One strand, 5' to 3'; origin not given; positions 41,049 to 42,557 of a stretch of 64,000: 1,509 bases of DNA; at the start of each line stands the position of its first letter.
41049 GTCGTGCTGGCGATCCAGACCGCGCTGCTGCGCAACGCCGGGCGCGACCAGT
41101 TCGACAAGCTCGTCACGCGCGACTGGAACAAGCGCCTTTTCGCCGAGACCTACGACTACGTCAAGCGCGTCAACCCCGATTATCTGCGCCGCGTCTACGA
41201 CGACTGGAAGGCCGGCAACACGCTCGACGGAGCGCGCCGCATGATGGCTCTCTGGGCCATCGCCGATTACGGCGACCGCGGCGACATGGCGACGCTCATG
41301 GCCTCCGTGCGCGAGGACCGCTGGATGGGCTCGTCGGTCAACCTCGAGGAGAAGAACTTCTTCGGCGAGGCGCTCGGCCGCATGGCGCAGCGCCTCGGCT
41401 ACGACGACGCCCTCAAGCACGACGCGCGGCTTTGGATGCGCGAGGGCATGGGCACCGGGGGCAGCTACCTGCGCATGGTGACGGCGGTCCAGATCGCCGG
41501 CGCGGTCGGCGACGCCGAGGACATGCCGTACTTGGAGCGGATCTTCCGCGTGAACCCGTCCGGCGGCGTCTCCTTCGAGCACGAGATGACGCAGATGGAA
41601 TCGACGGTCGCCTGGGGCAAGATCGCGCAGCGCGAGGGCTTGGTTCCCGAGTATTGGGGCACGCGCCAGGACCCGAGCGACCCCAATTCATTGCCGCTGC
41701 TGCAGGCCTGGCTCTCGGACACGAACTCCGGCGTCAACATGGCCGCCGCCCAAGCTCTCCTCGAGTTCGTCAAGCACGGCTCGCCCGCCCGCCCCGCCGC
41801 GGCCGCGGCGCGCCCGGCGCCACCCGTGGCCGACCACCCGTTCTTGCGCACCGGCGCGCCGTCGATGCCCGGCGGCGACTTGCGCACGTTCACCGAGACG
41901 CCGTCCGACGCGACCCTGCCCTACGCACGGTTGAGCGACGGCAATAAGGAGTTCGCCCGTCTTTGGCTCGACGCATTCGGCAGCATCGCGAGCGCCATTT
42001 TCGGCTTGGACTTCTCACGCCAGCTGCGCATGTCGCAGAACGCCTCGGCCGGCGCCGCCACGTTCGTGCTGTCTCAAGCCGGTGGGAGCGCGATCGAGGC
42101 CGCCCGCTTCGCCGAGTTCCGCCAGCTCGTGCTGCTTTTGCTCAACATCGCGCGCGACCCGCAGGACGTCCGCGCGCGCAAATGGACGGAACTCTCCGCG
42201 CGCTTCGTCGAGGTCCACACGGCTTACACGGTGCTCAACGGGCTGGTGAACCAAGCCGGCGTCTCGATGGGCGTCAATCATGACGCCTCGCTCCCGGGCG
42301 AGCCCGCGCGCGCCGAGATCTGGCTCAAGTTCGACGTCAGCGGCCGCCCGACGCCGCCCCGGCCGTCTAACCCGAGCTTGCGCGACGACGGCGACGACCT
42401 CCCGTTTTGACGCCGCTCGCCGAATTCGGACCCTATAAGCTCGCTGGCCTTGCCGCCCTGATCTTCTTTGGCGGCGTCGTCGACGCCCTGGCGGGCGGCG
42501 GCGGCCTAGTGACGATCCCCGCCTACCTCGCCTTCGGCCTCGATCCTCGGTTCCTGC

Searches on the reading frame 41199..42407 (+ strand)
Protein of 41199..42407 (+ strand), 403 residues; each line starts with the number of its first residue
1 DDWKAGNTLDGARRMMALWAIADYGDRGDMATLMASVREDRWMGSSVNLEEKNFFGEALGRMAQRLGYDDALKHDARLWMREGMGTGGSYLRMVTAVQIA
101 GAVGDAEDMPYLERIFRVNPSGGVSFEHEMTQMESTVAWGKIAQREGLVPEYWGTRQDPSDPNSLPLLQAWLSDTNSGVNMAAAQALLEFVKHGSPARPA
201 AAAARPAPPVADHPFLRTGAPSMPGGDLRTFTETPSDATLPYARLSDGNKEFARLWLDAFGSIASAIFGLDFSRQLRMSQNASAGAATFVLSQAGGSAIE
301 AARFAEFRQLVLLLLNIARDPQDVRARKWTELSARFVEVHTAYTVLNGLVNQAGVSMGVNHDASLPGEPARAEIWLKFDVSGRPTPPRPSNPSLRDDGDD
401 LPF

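Call 7: search_protein_families(library=pfam, proteins=[window:41199-42407:+], max_evalue=1)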
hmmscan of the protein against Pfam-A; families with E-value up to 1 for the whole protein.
window:41199-42407:+ (403 aa): 2 families
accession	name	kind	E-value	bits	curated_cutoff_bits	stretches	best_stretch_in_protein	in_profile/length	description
PF13646.12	HEAT_2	-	5.8e-06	26.9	27.7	1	161-196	29-61/88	HEAT repeats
PF02985.28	HEAT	-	0.021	15.5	23.5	1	165-193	2-30/31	HEAT repeat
